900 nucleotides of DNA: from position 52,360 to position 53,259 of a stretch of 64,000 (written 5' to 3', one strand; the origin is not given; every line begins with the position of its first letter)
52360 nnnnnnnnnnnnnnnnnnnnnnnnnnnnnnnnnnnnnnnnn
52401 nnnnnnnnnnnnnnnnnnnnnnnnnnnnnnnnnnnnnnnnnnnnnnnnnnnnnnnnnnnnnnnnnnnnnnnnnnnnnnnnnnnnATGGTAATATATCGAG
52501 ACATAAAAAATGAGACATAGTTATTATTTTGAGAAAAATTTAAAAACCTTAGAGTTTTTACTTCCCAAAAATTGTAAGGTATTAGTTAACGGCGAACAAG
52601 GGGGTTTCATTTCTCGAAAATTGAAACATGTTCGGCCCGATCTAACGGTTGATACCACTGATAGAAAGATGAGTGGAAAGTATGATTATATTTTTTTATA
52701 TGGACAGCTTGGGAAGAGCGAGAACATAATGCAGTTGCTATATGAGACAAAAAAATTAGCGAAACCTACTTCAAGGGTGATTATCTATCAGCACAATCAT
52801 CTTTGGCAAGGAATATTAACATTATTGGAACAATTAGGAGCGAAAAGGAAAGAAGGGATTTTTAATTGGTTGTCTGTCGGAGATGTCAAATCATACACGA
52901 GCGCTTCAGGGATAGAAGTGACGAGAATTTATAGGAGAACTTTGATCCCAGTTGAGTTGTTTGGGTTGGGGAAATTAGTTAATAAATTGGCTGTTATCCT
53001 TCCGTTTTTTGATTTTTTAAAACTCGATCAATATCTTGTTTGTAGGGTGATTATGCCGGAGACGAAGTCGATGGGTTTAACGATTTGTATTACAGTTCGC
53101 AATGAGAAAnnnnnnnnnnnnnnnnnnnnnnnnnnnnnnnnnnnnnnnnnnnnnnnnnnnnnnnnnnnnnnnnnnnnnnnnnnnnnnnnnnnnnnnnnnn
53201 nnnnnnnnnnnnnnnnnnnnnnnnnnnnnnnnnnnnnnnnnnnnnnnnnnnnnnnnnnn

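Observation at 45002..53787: Three additional DPM1-like polyprenol-P-sugar synthases, one fused to an extra Rossmann-like domain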

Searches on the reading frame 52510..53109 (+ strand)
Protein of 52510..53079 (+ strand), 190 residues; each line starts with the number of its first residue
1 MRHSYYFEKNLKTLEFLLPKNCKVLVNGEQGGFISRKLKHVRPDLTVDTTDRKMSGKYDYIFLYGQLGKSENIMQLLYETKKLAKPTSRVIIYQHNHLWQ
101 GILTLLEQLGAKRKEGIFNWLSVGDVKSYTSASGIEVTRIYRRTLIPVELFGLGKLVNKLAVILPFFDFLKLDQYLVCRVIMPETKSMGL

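Call 5: search_protein_families(library=ncbifam, proteins=[window:52510-53079:+], max_evalue=0.01)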
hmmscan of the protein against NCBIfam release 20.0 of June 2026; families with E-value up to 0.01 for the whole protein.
window:52510-53079:+ (190 aa): 0 families

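Call 6: search_protein_families(library=pfam, proteins=[window:52510-53079:+, window:52510-53109:+], max_evalue=10)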
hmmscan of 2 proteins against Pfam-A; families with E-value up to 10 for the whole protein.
window:52510-53079:+ (190 aa): 0 families

window:52510-53109:+ (200 aa): 0 families

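Call 49: predict_structure(alignment_id=A2)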
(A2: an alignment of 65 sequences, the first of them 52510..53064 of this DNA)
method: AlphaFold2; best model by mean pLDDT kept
length: 185 residues; sequences in the alignment: 65
mean_pLDDT: 88.5   pTM: 0.85
mean pLDDT of the five models: 88.5, 88.1, 87.5, 87.2, 86.5
residues with pLDDT >= 90: 112; 70-90: 58; 50-70: 14; < 50: 1
segments of 3 or more residues with pLDDT < 50: none
pLDDT, mean of each block of 10 residues (from residue 1): 79 94 92 89 67 82 93 95 96 93 87 75 95 97 89 89 90 96 78
secondary structure, 60 per line:
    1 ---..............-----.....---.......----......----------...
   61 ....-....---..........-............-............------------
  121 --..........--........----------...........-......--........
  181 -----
elements in order: H4-17 E23-27 H31-37 E42-47 E58-64 H66-69 H73-82 E84-95 H97-108 H123-132 E135-142 H153-163 H165-170 E173-180

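Call 73: search_protein_representatives(protein=window:52510-53064:+)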
Query: 185 residues. Proteins with E-value up to 0.001 (for the whole library): 472; up to 1e-10: 72; up to 1e-30: 4. The best 150 are listed.
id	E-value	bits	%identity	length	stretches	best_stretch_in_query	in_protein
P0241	2.2e-44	167.5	51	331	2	51-179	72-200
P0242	2.3e-38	147.9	48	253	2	53-179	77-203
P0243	4.2e-33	130.8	55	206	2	54-152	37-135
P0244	1.7e-31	125.5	39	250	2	54-182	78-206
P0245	2.1e-29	118.7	35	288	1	3-183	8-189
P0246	1.1e-27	113.1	40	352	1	17-183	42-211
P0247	2.9e-25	105.2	44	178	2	53-156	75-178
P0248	2.8e-24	102.0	37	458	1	2-179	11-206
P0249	5.9e-22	94.4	43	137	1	66-179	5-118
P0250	6.7e-22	94.3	55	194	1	98-179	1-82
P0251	6.5e-20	87.8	38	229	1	39-179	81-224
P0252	1.1e-19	87.0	40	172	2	56-152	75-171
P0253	5.1e-19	84.9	37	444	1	52-182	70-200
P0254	4.7e-18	81.7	28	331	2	55-179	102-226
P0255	7.9e-17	77.7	34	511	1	55-179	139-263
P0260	6.9e-15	71.4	33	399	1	44-179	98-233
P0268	6.1e-14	68.3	31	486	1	47-183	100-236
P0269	7.2e-14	68.1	32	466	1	55-178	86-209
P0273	2.5e-13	66.3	32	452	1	49-179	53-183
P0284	2.8e-12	62.9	29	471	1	46-181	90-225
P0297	1.4e-11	60.7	35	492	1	57-183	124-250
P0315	1.3e-10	57.4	30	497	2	35-174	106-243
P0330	5.1e-10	55.5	30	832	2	55-179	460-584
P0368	5.1e-09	52.3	28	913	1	54-181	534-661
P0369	5.8e-09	52.1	29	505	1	38-180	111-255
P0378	7.4e-09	51.8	30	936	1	45-181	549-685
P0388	1.1e-08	51.1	27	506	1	32-174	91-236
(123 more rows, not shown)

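Call 75: search_protein_families(library=pfam, proteins=[P0248, P0253, P0255, P0260, P0268, P0269, P0273, P0284, P0330, P0368], max_evalue=0.0001)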
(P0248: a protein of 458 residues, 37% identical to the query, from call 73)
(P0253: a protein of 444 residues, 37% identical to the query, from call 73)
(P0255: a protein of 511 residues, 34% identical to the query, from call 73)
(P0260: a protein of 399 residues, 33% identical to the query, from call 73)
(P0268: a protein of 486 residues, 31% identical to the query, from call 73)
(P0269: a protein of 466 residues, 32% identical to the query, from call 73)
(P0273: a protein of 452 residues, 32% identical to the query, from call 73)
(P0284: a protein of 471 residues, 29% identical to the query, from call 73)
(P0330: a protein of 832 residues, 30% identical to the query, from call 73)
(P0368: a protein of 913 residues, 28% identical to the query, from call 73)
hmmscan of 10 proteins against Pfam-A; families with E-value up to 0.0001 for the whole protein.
P0248 (458 aa): 1 family
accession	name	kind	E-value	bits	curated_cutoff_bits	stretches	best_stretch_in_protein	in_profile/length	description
PF00535.33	Glycos_transf_2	-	1.6e-13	51.4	23.3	1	218-344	1-127/168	Glycosyl transferase family 2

P0253 (444 aa): 3 families
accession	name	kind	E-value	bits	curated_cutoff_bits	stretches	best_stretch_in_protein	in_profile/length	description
PF00535.33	Glycos_transf_2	-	1.1e-14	55.2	23.3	1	212-350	2-140/168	Glycosyl transferase family 2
PF13489.12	Methyltransf_23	-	1.2e-07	32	27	1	60-157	63-163/164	Methyltransferase domain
PF13641.12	Glyco_tranf_2_3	-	1.7e-05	25.4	27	1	210-325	3-123/230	Glycosyltransferase like family 2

P0255 (511 aa): 4 families
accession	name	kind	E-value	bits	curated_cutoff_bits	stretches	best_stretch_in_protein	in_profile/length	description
PF00535.33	Glycos_transf_2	-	5.8e-17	62.6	23.3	1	277-412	1-132/168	Glycosyl transferase family 2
PF13641.12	Glyco_tranf_2_3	-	9.5e-08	32.8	27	1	276-417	3-145/230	Glycosyltransferase like family 2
PF13489.12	Methyltransf_23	-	2.8e-07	30.8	27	1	71-223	7-163/164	Methyltransferase domain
PF08242.18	Methyltransf_12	-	5.3e-05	24.3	30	0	90-173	3-97/98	Methyltransferase domain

P0260 (399 aa): 9 families
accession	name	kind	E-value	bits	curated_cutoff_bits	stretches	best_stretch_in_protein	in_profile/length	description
PF00535.33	Glycos_transf_2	-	1.9e-20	73.9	23.3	1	246-375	1-130/168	Glycosyl transferase family 2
PF13847.12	Methyltransf_31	-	7.7e-12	45.6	27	1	49-160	3-116/145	Methyltransferase domain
PF13489.12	Methyltransf_23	-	9.9e-11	42.1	27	1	41-183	12-153/164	Methyltransferase domain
PF08242.18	Methyltransf_12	-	5.2e-10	40.4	30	1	54-138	1-92/98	Methyltransferase domain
PF13649.12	Methyltransf_25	-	6.7e-10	40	27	1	53-138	1-93/97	Methyltransferase domain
PF08241.18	Methyltransf_11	-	1.2e-08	35.9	21.2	1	54-145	1-94/95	Methyltransferase domain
PF13641.12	Glyco_tranf_2_3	-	3.1e-07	31.1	27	1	246-344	4-107/230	Glycosyltransferase like family 2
PF07021.18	MetW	-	4.4e-07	30.2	21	1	38-139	2-103/193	Methionine biosynthesis protein MetW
PF10111.15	Glyco_tranf_2_2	-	2.2e-06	27.8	27.3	1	246-357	1-116/276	Glycosyltransferase like family 2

P0268 (486 aa): 10 families
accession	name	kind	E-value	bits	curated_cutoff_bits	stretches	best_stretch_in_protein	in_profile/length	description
PF00535.33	Glycos_transf_2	-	2.5e-19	70.3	23.3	1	246-373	1-128/168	Glycosyl transferase family 2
PF13847.12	Methyltransf_31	-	4.6e-16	59.3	27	1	52-153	3-120/145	Methyltransferase domain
PF13649.12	Methyltransf_25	-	1.9e-15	57.8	27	1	56-139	1-95/97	Methyltransferase domain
PF13489.12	Methyltransf_23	-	2.1e-13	50.8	27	1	40-191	7-162/164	Methyltransferase domain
PF08241.18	Methyltransf_11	-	3.1e-13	50.6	21.2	1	57-144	1-94/95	Methyltransferase domain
PF08242.18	Methyltransf_12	-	5e-11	43.6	30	1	57-142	1-97/98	Methyltransferase domain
PF07021.18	MetW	-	5.1e-08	33.2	21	1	49-137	10-102/193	Methionine biosynthesis protein MetW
PF10111.15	Glyco_tranf_2_2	-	1.6e-05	25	27.3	1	246-338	1-96/276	Glycosyltransferase like family 2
PF05401.17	NodS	-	2.2e-05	24.8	24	1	54-146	45-145/201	Nodulation protein S (NodS)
PF13641.12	Glyco_tranf_2_3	-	4.4e-05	24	27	1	245-368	3-130/230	Glycosyltransferase like family 2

P0269 (466 aa): 4 families
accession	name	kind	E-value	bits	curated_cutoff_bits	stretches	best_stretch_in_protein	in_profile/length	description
PF00535.33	Glycos_transf_2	-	2.4e-24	86.6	23.3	1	225-388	1-164/168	Glycosyl transferase family 2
PF13489.12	Methyltransf_23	-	1.6e-09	38.1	27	1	12-168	3-161/164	Methyltransferase domain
PF13641.12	Glyco_tranf_2_3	-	1.1e-07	32.6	27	1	222-325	2-108/230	Glycosyltransferase like family 2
PF10111.15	Glyco_tranf_2_2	-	5.2e-07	29.9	27.3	1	225-344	1-122/276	Glycosyltransferase like family 2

P0273 (452 aa): 8 families
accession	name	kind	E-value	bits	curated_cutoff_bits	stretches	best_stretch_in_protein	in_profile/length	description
PF00535.33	Glycos_transf_2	-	7.8e-20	71.9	23.3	1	196-299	1-104/168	Glycosyl transferase family 2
PF13489.12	Methyltransf_23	-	1.5e-18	67.5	27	1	2-142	25-162/164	Methyltransferase domain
PF08242.18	Methyltransf_12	-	2.6e-12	47.7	30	1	5-94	2-98/98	Methyltransferase domain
PF13649.12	Methyltransf_25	-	1.7e-11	45.1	27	1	3-91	1-96/97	Methyltransferase domain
PF13847.12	Methyltransf_31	-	3.1e-10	40.4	27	1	2-100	6-113/145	Methyltransferase domain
PF08241.18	Methyltransf_11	-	5.7e-10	40.1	21.2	1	5-95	2-94/95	Methyltransferase domain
PF10111.15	Glyco_tranf_2_2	-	1.1e-08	35.4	27.3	1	196-294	1-102/276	Glycosyltransferase like family 2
PF13641.12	Glyco_tranf_2_3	-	3.2e-05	24.5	27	1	196-298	4-111/230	Glycosyltransferase like family 2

P0284 (471 aa): 9 families
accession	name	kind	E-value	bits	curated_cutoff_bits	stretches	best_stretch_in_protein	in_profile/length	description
PF00535.33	Glycos_transf_2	-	1.4e-21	77.6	23.3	1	236-367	1-131/168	Glycosyl transferase family 2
PF13489.12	Methyltransf_23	-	5.5e-16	59.2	27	1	27-183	6-163/164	Methyltransferase domain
PF13847.12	Methyltransf_31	-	7.4e-16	58.6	27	1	44-140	4-113/145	Methyltransferase domain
PF13649.12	Methyltransf_25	-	6.5e-14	52.8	27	1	47-131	1-96/97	Methyltransferase domain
PF08241.18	Methyltransf_11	-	1.5e-13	51.6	21.2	1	48-135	1-94/95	Methyltransferase domain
PF08242.18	Methyltransf_12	-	4.9e-13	50.1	30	1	48-133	1-97/98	Methyltransferase domain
PF07021.18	MetW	-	8.2e-08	32.5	21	1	39-160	9-130/193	Methionine biosynthesis protein MetW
PF13641.12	Glyco_tranf_2_3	-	4e-07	30.7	27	1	235-332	3-104/230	Glycosyltransferase like family 2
PF10111.15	Glyco_tranf_2_2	-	8.6e-07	29.2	27.3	1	236-333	1-100/276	Glycosyltransferase like family 2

P0330 (832 aa): 11 families
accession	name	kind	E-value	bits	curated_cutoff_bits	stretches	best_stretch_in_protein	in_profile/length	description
PF03706.18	LPG_synthase_TM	-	3.2e-35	122.5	33.4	1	30-317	3-301/302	Lysylphosphatidylglycerol synthase TM region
PF00535.33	Glycos_transf_2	-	1.7e-19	70.8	23.3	1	597-762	1-166/168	Glycosyl transferase family 2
PF13847.12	Methyltransf_31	-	2.6e-13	50.3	27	1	401-503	4-118/145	Methyltransferase domain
PF13489.12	Methyltransf_23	-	4.3e-13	49.7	27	1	392-542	12-161/164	Methyltransferase domain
PF13649.12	Methyltransf_25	-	9.9e-12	45.8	27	1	404-489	1-93/97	Methyltransferase domain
PF07021.18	MetW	-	8.9e-11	42.2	21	1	390-489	3-102/193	Methionine biosynthesis protein MetW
PF08242.18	Methyltransf_12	-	6.8e-10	40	30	1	405-493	1-96/98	Methyltransferase domain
PF08241.18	Methyltransf_11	-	9.4e-10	39.4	21.2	1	405-496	1-94/95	Methyltransferase domain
PF13641.12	Glyco_tranf_2_3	-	3.3e-05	24.5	27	1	596-800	3-206/230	Glycosyltransferase like family 2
PF01728.25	FtsJ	-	6.4e-05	23.4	24.1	0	396-467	18-96/181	FtsJ-like methyltransferase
PF01209.24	Ubie_methyltran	-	9.6e-05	22.3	20.1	0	399-539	46-193/233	ubiE/COQ5 methyltransferase family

P0368 (913 aa): 9 families
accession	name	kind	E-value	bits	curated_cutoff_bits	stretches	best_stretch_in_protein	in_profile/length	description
PF00535.33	Glycos_transf_2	-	1.2e-18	68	23.3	1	672-807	1-129/168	Glycosyl transferase family 2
PF13489.12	Methyltransf_23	-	1.4e-16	61.1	27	1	464-619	6-163/164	Methyltransferase domain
PF13649.12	Methyltransf_25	-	2.9e-11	44.3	27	1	481-566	1-95/97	Methyltransferase domain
PF13847.12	Methyltransf_31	-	1.7e-10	41.2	27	1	479-576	5-113/145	Methyltransferase domain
PF08241.18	Methyltransf_11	-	4.3e-09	37.3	21.2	1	482-571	1-94/95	Methyltransferase domain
PF08242.18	Methyltransf_12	-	7.1e-09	36.7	30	1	482-567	1-95/98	Methyltransferase domain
PF13231.12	PMT_2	-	9.1e-09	36.2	26.1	1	78-228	4-154/160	Dolichyl-phosphate-mannose-protein mannosyltransferase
PF13641.12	Glyco_tranf_2_3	-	7.2e-06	26.6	27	1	671-793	3-123/230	Glycosyltransferase like family 2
PF05401.17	NodS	-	2.6e-05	24.6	24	1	479-561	45-130/201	Nodulation protein S (NodS)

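Call 77: search_protein_families(library=pfam, proteins=[P0378, P0297, P0315, P0369, P0388], max_evalue=0.001)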
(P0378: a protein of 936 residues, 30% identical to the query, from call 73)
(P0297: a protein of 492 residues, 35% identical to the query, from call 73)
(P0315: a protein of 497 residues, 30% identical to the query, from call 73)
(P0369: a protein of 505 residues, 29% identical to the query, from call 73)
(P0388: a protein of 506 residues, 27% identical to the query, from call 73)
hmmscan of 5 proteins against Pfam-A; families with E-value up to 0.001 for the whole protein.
P0378 (936 aa): 12 families
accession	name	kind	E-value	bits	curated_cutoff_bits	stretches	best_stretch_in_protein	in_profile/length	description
PF00535.33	Glycos_transf_2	-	2.3e-22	80.1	23.3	1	699-860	1-160/168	Glycosyl transferase family 2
PF13489.12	Methyltransf_23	-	6.3e-15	55.7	27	1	490-643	9-163/164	Methyltransferase domain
PF08241.18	Methyltransf_11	-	8e-14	52.5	21.2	1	508-595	1-94/95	Methyltransferase domain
PF13649.12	Methyltransf_25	-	1.4e-13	51.7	27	1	507-588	1-93/97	Methyltransferase domain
PF08242.18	Methyltransf_12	-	8.8e-12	46.1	30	1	508-588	1-92/98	Methyltransferase domain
PF13847.12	Methyltransf_31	-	3.4e-11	43.5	27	1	503-600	3-113/145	Methyltransferase domain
PF13641.12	Glyco_tranf_2_3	-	2.4e-06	28.2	27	1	698-863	3-170/230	Glycosyltransferase like family 2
PF13231.12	PMT_2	-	7.9e-06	26.6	26.1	1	90-229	16-154/160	Dolichyl-phosphate-mannose-protein mannosyltransferase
PF10111.15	Glyco_tranf_2_2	-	7.7e-05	22.7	27.3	1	699-804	1-107/276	Glycosyltransferase like family 2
PF07021.18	MetW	-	0.0001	22.5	21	1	502-588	12-102/193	Methionine biosynthesis protein MetW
PF05401.17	NodS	-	0.00014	22.2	24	1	492-594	33-142/201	Nodulation protein S (NodS)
PF01209.24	Ubie_methyltran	-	0.00036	20.4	20.1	1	502-615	46-170/233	ubiE/COQ5 methyltransferase family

P0297 (492 aa): 12 families
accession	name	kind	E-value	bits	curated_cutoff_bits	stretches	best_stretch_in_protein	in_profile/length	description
PF00535.33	Glycos_transf_2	-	5.6e-20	72.4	23.3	1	258-421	1-165/168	Glycosyl transferase family 2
PF08241.18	Methyltransf_11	-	2.8e-19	70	21.2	1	67-157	1-93/95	Methyltransferase domain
PF13649.12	Methyltransf_25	-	2.3e-18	67.1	27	1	66-153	1-95/97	Methyltransferase domain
PF13489.12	Methyltransf_23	-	3.2e-17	63.2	27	1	46-206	7-163/164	Methyltransferase domain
PF13847.12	Methyltransf_31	-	8.9e-15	55.1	27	1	61-163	2-113/145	Methyltransferase domain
PF08242.18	Methyltransf_12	-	4.2e-14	53.5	30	1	67-154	1-95/98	Methyltransferase domain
PF07021.18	MetW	-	3.6e-08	33.7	21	1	57-154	8-105/193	Methionine biosynthesis protein MetW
PF13641.12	Glyco_tranf_2_3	-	1.1e-07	32.6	27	1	257-373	3-124/230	Glycosyltransferase like family 2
PF01209.24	Ubie_methyltran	-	6.4e-06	26.1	20.1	1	62-171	47-163/233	ubiE/COQ5 methyltransferase family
PF13506.12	Glyco_transf_21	-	1.4e-05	25.1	21.7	1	330-396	25-91/174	Glycosyl transferase family 21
PF10111.15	Glyco_tranf_2_2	-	0.00011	22.3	27.3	1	258-361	1-107/276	Glycosyltransferase like family 2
PF05401.17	NodS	-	0.00033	21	24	1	64-143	45-125/201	Nodulation protein S (NodS)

P0315 (497 aa): 5 families
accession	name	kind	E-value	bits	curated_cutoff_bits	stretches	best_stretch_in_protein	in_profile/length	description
PF00535.33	Glycos_transf_2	-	2e-21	77.1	23.3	1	262-399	1-139/168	Glycosyl transferase family 2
PF13641.12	Glyco_tranf_2_3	-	1.5e-09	38.6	27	1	261-378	3-125/230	Glycosyltransferase like family 2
PF10111.15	Glyco_tranf_2_2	-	0.00022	21.3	27.3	1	263-366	2-108/276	Glycosyltransferase like family 2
PF13847.12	Methyltransf_31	-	0.00046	20.3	27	1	70-167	4-115/145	Methyltransferase domain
PF13489.12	Methyltransf_23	-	0.00058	20.1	27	1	53-200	6-155/164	Methyltransferase domain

P0369 (505 aa): 10 families
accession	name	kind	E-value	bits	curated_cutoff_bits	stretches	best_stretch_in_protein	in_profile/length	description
PF00535.33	Glycos_transf_2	-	8.8e-23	81.5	23.3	1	268-399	1-130/168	Glycosyl transferase family 2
PF13489.12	Methyltransf_23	-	9.2e-16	58.4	27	1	55-212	5-161/164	Methyltransferase domain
PF08242.18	Methyltransf_12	-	3.1e-15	57.1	30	1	78-165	1-98/98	Methyltransferase domain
PF08241.18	Methyltransf_11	-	3.7e-14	53.5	21.2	1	78-167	1-95/95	Methyltransferase domain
PF13649.12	Methyltransf_25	-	7.1e-14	52.7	27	1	77-163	1-97/97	Methyltransferase domain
PF13847.12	Methyltransf_31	-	5.1e-13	49.4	27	1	73-179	3-114/145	Methyltransferase domain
PF13641.12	Glyco_tranf_2_3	-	1.3e-06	29.1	27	1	267-383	3-122/230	Glycosyltransferase like family 2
PF10111.15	Glyco_tranf_2_2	-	4.7e-06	26.7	27.3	1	268-370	1-104/276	Glycosyltransferase like family 2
PF13506.12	Glyco_transf_21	-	0.00022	21.1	21.7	1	340-410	23-93/174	Glycosyl transferase family 21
PF07021.18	MetW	-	0.0003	20.9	21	1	65-179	5-120/193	Methionine biosynthesis protein MetW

P0388 (506 aa): 10 families
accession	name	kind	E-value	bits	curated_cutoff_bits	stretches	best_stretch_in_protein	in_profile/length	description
PF00535.33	Glycos_transf_2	-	3.9e-17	63.1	23.3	1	255-348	1-94/168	Glycosyl transferase family 2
PF13847.12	Methyltransf_31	-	8.1e-15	55.2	27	1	61-158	3-113/145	Methyltransferase domain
PF13649.12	Methyltransf_25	-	9.3e-15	55.5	27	1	65-145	1-92/97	Methyltransferase domain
PF13489.12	Methyltransf_23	-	1.3e-12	48.2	27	1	50-200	8-162/164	Methyltransferase domain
PF08241.18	Methyltransf_11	-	2.8e-12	47.5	21.2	1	66-150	1-91/95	Methyltransferase domain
PF08242.18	Methyltransf_12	-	5.7e-11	43.5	30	1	66-145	1-91/98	Methyltransferase domain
PF07021.18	MetW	-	4e-07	30.3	21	1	56-147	8-103/193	Methionine biosynthesis protein MetW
PF05401.17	NodS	-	2.9e-06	27.7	24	1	36-140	16-127/201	Nodulation protein S (NodS)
PF01209.24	Ubie_methyltran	-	4.5e-06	26.6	20.1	1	58-168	44-165/233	ubiE/COQ5 methyltransferase family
PF13641.12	Glyco_tranf_2_3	-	0.00044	20.8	27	1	251-347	1-101/230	Glycosyltransferase like family 2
